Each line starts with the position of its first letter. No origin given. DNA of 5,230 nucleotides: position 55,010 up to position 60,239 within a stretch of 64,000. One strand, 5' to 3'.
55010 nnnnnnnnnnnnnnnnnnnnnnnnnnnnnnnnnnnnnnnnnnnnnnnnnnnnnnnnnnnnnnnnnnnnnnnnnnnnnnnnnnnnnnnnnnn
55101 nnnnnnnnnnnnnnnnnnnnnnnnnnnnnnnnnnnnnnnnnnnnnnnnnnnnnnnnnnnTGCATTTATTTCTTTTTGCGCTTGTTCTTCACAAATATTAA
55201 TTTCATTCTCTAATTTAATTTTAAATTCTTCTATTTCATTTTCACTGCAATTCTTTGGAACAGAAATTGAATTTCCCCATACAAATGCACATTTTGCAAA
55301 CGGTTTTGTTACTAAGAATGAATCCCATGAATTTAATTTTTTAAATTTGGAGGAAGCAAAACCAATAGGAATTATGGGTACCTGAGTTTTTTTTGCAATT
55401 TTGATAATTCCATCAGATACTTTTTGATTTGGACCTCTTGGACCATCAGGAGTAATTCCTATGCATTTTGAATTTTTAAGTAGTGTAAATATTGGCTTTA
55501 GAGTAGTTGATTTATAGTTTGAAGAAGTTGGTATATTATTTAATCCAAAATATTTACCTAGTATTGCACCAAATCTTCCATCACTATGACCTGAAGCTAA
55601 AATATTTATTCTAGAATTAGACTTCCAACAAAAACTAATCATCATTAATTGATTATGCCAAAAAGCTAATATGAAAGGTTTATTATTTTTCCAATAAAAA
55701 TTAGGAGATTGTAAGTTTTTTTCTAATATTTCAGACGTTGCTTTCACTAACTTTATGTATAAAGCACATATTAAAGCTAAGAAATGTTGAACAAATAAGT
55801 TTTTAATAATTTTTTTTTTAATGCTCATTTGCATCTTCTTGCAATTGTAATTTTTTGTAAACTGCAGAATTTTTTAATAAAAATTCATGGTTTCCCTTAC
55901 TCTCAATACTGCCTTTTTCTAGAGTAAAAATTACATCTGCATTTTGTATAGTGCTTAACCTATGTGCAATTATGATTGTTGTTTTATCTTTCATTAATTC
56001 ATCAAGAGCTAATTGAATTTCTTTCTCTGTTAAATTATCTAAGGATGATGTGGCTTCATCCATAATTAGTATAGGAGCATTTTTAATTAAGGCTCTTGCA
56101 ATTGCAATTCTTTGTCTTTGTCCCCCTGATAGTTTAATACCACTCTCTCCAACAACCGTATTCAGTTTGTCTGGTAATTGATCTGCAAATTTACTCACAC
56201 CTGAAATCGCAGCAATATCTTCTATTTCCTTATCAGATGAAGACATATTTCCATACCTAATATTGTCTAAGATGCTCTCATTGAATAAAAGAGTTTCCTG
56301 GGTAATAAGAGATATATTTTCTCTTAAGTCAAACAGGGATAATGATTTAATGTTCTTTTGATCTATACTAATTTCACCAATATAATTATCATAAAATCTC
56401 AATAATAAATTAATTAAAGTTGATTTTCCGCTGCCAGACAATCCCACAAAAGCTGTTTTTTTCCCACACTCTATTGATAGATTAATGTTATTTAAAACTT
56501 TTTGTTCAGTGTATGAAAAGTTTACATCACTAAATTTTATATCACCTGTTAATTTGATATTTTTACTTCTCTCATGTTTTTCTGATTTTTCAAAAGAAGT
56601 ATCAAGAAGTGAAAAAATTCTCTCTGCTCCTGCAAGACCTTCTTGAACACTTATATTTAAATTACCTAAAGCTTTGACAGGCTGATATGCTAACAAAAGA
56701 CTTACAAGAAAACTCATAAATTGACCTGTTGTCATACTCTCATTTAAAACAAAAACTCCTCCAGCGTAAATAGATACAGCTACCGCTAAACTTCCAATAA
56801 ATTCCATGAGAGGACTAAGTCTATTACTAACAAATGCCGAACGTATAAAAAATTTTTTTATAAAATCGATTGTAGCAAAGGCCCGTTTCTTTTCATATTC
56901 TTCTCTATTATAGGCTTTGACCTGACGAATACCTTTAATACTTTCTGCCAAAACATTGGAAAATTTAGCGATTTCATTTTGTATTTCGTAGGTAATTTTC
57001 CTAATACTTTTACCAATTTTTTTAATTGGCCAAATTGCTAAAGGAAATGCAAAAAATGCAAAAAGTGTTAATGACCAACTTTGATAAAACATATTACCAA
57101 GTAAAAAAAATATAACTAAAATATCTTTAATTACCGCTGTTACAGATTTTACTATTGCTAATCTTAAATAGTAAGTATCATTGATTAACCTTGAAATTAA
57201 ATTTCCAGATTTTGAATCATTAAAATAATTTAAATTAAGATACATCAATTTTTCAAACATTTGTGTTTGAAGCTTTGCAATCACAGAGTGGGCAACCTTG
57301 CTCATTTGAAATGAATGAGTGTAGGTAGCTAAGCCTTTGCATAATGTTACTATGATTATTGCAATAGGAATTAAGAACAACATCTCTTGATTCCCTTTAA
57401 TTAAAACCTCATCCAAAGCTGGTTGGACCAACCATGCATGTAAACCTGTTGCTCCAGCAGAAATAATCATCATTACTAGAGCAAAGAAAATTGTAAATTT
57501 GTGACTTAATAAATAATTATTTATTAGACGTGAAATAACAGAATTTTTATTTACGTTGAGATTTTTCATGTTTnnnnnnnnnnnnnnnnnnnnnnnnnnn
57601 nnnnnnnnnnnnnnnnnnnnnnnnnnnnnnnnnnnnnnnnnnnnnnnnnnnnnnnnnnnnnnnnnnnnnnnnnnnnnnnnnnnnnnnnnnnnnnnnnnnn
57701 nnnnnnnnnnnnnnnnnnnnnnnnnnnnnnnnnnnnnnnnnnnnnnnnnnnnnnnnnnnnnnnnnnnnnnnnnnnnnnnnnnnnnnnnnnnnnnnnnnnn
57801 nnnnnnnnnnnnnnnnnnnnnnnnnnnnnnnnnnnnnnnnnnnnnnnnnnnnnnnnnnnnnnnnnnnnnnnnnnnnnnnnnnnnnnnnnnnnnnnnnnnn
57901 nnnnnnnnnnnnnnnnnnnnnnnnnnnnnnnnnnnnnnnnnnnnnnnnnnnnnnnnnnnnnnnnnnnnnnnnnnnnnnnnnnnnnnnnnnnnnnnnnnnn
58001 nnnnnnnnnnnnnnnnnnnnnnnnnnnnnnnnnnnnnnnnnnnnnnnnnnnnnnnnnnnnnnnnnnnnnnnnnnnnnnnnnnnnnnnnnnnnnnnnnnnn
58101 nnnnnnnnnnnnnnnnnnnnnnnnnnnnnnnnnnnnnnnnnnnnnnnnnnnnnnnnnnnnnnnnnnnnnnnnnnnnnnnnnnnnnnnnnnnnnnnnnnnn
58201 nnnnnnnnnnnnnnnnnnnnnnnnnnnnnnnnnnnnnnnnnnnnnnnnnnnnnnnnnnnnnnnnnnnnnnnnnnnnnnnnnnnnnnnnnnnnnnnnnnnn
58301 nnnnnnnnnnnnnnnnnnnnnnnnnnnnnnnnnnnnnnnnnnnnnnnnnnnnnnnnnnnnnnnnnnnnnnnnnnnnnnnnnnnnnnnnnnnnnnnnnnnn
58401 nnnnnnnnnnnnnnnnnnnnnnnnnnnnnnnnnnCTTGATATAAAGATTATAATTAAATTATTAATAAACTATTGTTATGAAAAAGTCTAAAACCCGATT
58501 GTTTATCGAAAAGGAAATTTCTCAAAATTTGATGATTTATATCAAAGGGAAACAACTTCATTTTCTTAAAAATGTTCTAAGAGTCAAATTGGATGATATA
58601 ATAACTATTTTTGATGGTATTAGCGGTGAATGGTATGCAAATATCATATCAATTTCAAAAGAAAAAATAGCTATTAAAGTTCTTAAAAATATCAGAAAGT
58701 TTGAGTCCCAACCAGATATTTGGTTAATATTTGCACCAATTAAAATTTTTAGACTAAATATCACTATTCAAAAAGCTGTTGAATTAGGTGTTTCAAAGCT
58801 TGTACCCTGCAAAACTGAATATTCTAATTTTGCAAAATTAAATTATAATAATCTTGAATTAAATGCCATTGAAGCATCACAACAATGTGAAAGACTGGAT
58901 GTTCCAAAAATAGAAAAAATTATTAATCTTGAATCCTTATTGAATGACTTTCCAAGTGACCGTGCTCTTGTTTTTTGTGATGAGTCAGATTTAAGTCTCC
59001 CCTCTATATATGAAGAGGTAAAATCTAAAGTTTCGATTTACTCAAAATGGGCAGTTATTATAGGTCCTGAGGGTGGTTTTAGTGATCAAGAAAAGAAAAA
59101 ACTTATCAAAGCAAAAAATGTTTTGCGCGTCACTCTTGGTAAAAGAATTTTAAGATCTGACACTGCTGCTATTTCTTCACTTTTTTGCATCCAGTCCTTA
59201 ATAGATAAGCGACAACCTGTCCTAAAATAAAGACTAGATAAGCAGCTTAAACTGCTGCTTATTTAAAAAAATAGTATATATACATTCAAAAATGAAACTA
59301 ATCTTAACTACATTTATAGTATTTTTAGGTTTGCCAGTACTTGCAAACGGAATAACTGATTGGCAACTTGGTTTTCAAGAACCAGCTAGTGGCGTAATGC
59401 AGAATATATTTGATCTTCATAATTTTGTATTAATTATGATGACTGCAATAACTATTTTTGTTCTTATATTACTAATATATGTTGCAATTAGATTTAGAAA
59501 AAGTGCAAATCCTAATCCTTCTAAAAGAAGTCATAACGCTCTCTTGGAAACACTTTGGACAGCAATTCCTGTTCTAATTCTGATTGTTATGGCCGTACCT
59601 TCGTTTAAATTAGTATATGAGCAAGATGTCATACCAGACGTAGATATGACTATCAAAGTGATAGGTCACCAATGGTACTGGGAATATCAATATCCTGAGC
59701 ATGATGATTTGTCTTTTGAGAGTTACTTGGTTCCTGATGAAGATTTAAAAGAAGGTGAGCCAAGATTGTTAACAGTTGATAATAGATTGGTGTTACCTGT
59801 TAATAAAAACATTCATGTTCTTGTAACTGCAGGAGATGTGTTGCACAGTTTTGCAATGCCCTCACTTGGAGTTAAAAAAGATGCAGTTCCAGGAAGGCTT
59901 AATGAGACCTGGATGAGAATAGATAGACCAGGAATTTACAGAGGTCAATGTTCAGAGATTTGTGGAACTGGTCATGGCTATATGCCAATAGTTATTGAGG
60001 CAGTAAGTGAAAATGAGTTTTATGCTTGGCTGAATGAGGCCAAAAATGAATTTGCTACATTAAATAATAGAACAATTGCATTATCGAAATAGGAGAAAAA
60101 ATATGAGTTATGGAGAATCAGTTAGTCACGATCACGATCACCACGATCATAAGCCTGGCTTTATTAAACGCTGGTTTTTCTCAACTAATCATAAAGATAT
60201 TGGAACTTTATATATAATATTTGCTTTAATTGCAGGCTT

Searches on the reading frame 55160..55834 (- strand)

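Call 51: search_protein_families(library=pfam, proteins=[window:55160-55834:-], max_evalue=0.00001)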
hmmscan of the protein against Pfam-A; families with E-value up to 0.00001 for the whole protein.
window:55160-55834:- (225 aa): 1 family
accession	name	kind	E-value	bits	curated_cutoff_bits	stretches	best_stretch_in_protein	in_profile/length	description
PF04028.18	DUF374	-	8.8e-13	48.1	26.8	1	70-135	2-68/69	Domain of unknown function (DUF374)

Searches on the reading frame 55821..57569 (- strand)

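Call 51: search_protein_families(library=pfam, proteins=[window:55821-57569:-], max_evalue=0.00001)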
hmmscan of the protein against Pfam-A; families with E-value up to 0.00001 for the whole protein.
window:55821-57569:- (583 aa): 4 families
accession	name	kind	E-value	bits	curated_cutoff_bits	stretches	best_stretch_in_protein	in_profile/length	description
PF00664.28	ABC_membrane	-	3.5e-45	155.2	28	1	27-295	1-271/274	ABC transporter transmembrane region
PF00005.33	ABC_tran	-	1.7e-31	110.1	25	1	359-508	1-137/137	ABC transporter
PF02463.25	SMC_N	-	3.6e-07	30.3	40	1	425-551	135-212/220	RecF/RecN/SMC N terminal domain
PF03193.22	RsgA_GTPase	-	1.8e-06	28.3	30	0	336-404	74-141/174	RsgA GTPase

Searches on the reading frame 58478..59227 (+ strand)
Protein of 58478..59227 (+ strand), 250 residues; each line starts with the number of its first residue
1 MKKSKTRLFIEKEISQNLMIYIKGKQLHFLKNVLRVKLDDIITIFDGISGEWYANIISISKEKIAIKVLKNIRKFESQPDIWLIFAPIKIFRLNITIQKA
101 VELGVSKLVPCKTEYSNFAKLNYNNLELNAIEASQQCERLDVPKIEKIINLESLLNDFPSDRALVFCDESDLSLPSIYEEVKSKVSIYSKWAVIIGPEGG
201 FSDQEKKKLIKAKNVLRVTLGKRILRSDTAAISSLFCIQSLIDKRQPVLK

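Call 51: search_protein_families(library=pfam, proteins=[window:58478-59227:+], max_evalue=0.00001)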
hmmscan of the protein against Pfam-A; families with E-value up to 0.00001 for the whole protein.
window:58478-59227:+ (250 aa): 2 families
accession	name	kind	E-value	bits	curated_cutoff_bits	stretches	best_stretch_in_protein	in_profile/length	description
PF04452.19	Methyltrans_RNA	-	5.7e-37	127.3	23.9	1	78-237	3-163/165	RNA methyltransferase domain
PF20260.4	PUA_4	-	5.6e-11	42.8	23.9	1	22-69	1-48/48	RNA methyltransferase PUA domain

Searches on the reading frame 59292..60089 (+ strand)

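Call 51: search_protein_families(library=pfam, proteins=[window:59292-60089:+], max_evalue=0.00001)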
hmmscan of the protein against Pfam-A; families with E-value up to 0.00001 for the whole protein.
window:59292-60089:+ (266 aa): 2 families
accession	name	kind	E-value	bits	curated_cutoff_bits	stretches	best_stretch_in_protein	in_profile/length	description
PF00116.26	COX2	-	2e-56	189.5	22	1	119-238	1-120/120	Cytochrome C oxidase subunit II, periplasmic domain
PF02790.20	COX2_TM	-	1.5e-24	86.4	22.8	1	23-107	3-88/88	Cytochrome C oxidase subunit II, transmembrane domain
